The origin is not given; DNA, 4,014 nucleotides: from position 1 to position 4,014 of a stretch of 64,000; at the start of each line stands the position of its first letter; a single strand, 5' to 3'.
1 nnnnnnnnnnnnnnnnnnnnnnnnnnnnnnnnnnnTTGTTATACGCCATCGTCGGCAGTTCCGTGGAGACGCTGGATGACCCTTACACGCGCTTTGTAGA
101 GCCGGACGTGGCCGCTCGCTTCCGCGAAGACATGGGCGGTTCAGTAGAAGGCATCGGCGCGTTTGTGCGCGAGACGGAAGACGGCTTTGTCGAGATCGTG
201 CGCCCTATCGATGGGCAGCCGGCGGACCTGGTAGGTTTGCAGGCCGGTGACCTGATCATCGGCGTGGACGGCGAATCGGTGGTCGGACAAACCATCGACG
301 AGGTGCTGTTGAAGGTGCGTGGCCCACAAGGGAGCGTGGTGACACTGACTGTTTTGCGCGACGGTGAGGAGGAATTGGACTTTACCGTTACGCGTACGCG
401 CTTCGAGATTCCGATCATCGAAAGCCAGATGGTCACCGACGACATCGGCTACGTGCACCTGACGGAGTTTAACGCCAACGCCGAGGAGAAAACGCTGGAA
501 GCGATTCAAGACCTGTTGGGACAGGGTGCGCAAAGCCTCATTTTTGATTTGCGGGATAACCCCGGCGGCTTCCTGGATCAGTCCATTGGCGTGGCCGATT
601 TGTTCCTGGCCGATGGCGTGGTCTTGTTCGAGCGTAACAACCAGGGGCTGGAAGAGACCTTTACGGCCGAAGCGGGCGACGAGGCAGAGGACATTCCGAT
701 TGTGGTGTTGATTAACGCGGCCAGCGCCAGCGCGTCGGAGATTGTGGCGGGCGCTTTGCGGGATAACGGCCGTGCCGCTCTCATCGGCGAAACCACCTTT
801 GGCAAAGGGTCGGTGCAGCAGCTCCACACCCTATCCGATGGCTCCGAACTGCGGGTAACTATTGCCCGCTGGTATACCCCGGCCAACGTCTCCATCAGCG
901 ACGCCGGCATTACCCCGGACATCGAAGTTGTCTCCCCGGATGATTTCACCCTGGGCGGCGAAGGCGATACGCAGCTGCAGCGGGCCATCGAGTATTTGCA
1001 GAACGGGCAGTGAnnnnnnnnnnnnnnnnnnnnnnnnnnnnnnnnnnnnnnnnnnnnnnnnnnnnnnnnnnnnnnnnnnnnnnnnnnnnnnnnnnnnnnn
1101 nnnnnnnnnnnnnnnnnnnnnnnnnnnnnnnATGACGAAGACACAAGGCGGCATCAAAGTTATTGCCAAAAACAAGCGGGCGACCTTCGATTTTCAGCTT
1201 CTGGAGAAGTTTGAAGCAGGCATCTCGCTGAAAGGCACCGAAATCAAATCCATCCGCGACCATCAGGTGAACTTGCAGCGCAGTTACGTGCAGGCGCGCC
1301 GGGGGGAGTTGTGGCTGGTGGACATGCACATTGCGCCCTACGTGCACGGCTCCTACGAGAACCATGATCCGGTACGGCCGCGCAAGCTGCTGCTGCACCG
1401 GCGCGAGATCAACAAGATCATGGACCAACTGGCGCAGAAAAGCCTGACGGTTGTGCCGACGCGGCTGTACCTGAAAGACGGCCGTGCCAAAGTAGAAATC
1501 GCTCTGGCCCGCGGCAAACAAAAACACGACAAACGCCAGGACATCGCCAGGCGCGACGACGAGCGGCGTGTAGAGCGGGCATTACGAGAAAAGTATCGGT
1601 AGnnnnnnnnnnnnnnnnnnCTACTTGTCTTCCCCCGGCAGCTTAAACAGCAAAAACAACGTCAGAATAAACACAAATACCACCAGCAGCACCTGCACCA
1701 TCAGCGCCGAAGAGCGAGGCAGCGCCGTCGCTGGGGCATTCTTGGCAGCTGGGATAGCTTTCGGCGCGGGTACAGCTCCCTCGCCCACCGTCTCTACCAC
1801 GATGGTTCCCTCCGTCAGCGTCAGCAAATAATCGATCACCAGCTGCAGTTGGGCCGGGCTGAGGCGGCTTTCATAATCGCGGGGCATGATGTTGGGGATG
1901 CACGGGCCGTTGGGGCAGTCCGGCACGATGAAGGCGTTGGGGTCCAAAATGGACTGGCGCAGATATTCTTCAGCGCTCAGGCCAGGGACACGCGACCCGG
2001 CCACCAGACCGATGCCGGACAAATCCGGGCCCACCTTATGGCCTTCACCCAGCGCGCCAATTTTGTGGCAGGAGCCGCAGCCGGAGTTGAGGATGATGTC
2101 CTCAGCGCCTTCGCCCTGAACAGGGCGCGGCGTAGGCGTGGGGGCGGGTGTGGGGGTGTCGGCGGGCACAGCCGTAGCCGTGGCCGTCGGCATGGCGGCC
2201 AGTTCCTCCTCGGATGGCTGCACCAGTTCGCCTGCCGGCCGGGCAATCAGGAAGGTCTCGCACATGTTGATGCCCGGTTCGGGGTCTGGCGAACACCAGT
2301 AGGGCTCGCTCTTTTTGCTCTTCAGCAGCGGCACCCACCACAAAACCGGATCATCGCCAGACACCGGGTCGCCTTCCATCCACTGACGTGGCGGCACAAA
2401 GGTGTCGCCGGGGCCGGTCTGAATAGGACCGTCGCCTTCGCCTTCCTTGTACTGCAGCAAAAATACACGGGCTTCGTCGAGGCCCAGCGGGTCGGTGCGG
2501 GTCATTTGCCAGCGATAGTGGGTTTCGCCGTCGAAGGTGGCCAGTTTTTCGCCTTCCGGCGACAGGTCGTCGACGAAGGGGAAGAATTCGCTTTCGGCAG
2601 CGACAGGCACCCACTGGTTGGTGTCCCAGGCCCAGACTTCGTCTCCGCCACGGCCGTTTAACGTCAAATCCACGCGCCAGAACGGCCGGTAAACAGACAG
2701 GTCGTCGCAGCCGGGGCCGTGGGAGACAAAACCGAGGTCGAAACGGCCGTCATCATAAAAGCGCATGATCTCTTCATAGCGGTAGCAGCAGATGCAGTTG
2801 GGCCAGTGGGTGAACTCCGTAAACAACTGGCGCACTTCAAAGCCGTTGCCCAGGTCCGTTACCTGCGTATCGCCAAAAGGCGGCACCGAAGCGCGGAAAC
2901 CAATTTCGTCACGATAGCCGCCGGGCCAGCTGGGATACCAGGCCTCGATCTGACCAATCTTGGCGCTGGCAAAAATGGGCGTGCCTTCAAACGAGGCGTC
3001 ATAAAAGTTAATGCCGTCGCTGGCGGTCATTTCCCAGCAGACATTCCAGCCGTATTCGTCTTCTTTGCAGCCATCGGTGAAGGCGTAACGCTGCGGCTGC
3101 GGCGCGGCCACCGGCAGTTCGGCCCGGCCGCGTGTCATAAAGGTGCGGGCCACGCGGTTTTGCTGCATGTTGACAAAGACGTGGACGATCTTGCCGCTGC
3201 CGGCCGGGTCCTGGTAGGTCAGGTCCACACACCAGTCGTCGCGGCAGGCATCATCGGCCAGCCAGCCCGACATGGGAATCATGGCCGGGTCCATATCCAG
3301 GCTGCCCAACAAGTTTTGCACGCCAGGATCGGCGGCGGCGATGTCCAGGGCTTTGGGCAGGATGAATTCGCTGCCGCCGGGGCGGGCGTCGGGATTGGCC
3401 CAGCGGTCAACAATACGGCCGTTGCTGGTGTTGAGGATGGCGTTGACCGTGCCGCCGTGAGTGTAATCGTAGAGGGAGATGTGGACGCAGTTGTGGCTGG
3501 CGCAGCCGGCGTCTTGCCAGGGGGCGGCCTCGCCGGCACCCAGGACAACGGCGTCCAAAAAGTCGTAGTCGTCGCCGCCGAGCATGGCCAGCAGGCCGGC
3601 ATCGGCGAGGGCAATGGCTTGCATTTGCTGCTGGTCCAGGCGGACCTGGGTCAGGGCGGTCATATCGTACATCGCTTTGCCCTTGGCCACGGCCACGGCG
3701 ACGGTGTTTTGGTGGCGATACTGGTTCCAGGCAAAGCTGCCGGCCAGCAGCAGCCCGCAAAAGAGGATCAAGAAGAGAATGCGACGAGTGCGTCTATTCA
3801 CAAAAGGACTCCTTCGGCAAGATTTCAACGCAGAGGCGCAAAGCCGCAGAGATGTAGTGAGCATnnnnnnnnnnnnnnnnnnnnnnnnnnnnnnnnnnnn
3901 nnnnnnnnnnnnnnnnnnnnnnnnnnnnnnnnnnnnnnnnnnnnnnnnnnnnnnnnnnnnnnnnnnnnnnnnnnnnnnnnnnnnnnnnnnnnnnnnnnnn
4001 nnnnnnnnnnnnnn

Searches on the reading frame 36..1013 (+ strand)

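Call 23: search_protein_families(library=pfam, max_evalue=0.001, proteins=[window:36-1013:+])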
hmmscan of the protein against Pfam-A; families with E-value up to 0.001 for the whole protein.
window:36-1013:+ (325 aa): 4 families
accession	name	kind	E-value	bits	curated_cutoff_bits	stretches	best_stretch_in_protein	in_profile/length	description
PF03572.23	Peptidase_S41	-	5.8e-54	182.5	24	1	136-298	1-165/165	Peptidase family S41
PF17820.7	PDZ_6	-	2.9e-12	46.6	27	1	54-108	2-54/54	PDZ domain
PF00595.29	PDZ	-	4.1e-09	37.1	23.2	1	36-107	8-81/81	PDZ domain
PF13180.12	PDZ_2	-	7.6e-08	33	27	1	40-113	3-74/80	PDZ domain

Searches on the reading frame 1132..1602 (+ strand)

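Call 23: search_protein_families(library=pfam, max_evalue=0.001, proteins=[window:1132-1602:+])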
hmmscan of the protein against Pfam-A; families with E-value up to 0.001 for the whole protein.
window:1132-1602:+ (156 aa): 1 family
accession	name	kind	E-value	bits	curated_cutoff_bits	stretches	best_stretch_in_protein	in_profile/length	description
PF01668.23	SmpB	-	1.6e-59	200.4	27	1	11-152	1-142/143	SmpB protein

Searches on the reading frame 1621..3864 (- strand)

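Call 23: search_protein_families(library=pfam, max_evalue=0.001, proteins=[window:1621-3864:-])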
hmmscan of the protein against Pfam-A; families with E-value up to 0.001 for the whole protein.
window:1621-3864:- (747 aa): 1 family
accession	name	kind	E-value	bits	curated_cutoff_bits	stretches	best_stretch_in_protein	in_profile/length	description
PF00034.26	Cytochrom_C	-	7.7e-05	24.4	21.3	0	593-683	9-89/90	Cytochrome c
